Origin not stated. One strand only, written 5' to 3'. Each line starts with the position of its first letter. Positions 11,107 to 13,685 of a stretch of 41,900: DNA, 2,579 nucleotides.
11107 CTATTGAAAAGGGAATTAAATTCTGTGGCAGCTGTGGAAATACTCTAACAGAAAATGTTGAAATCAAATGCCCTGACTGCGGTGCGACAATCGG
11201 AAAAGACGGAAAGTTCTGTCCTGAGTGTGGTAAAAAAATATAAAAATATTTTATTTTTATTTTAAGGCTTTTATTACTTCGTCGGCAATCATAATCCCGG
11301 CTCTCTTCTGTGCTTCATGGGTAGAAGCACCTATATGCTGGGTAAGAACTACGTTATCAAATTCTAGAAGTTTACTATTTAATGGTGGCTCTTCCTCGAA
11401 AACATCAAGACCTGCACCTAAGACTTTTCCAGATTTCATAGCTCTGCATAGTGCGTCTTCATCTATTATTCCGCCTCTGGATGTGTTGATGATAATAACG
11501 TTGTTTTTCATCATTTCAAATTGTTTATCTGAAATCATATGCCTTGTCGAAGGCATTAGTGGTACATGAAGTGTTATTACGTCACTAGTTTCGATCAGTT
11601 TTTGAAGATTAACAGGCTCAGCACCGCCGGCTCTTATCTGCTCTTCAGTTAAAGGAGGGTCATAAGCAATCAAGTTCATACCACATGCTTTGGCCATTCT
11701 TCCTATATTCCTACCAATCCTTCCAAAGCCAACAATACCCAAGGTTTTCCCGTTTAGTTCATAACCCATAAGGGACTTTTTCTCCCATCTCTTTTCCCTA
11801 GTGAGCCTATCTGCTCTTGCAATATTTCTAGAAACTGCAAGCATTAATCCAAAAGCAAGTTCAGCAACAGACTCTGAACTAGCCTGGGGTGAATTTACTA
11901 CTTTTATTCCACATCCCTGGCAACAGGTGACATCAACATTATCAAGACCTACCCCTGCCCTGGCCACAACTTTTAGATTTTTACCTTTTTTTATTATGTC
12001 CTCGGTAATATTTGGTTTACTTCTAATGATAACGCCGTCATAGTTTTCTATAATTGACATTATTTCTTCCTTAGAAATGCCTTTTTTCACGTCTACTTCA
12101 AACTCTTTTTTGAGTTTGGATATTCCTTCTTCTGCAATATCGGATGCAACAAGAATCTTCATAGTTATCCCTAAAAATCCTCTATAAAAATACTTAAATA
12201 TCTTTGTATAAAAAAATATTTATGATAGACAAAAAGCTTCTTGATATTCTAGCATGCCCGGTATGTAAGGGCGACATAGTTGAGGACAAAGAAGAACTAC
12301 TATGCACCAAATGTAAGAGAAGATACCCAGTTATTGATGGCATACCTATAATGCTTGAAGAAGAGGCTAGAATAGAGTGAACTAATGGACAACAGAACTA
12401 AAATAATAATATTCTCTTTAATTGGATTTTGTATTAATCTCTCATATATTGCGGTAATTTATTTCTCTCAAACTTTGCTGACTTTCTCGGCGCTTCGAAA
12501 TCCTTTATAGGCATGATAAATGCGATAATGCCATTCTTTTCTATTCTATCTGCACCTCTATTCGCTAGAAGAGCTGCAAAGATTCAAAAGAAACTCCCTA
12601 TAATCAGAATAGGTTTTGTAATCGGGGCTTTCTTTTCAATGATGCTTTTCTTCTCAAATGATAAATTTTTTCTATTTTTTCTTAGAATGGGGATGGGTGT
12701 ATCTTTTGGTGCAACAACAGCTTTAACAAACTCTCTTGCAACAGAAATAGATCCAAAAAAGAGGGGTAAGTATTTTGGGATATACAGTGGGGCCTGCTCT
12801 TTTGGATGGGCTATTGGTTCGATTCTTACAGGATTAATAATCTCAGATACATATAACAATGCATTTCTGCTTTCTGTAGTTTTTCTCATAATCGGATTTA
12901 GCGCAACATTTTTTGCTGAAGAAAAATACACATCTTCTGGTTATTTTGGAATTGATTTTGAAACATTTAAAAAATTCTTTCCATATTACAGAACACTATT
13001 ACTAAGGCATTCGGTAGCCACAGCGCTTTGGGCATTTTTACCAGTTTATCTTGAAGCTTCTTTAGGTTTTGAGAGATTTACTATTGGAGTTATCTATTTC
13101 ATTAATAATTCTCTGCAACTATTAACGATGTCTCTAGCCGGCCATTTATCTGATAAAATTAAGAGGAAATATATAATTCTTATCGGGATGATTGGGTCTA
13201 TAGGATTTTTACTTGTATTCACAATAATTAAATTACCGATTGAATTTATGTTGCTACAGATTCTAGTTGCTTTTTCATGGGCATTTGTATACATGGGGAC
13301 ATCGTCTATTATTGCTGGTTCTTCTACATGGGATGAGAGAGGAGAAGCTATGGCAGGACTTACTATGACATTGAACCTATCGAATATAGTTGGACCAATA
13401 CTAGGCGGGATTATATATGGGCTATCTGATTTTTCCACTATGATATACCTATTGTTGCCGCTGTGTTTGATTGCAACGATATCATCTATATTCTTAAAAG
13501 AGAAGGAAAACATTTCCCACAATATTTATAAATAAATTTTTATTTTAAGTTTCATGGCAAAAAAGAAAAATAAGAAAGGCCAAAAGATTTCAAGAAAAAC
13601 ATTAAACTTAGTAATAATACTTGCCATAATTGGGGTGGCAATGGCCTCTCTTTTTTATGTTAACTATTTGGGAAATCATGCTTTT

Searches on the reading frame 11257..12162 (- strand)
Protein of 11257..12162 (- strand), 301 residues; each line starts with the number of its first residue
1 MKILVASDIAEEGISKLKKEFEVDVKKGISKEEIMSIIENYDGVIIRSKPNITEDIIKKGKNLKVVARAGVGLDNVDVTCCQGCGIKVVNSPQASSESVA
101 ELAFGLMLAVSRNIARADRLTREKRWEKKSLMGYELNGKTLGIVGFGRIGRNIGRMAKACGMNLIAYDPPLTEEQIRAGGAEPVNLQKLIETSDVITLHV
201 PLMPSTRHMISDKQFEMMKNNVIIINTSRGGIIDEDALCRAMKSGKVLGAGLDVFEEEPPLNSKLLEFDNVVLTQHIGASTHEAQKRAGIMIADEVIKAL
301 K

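Call 66: search_protein_families(library=pfam, proteins=[window:11257-12162:-], max_evalue=0.0001)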
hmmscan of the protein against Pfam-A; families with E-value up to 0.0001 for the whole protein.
window:11257-12162:- (301 aa): 2 families
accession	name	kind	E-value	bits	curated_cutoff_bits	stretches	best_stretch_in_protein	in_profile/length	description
PF02826.25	2-Hacid_dh_C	-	5.4e-64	215.3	25.1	1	104-278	1-178/178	D-isomer specific 2-hydroxyacid dehydrogenase, NAD binding domain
PF00389.36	2-Hacid_dh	-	2.1e-33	115.3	24.6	1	3-301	1-125/134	D-isomer specific 2-hydroxyacid dehydrogenase, catalytic domain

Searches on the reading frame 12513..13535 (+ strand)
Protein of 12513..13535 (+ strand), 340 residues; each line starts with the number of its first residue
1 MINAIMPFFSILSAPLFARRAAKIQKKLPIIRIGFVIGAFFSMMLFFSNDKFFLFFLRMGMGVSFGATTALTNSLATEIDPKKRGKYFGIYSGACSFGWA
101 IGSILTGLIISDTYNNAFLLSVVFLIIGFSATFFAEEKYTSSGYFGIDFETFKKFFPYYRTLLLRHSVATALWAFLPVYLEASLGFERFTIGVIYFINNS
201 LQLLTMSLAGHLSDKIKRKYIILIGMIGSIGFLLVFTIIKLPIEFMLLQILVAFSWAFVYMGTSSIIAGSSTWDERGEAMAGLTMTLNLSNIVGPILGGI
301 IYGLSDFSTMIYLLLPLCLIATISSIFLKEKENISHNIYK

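Call 66: search_protein_families(library=pfam, proteins=[window:12513-13535:+], max_evalue=0.0001)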
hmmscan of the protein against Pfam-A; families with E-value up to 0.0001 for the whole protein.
window:12513-13535:+ (340 aa): 2 families
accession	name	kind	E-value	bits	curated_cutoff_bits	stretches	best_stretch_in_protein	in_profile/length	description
PF07690.21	MFS_1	-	1.9e-36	126.2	33.4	2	168-328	11-172/347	Major Facilitator Superfamily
PF12832.13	MFS_1_like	-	3.7e-13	49.7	25.2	1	2-306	39-366/373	MFS_1 like family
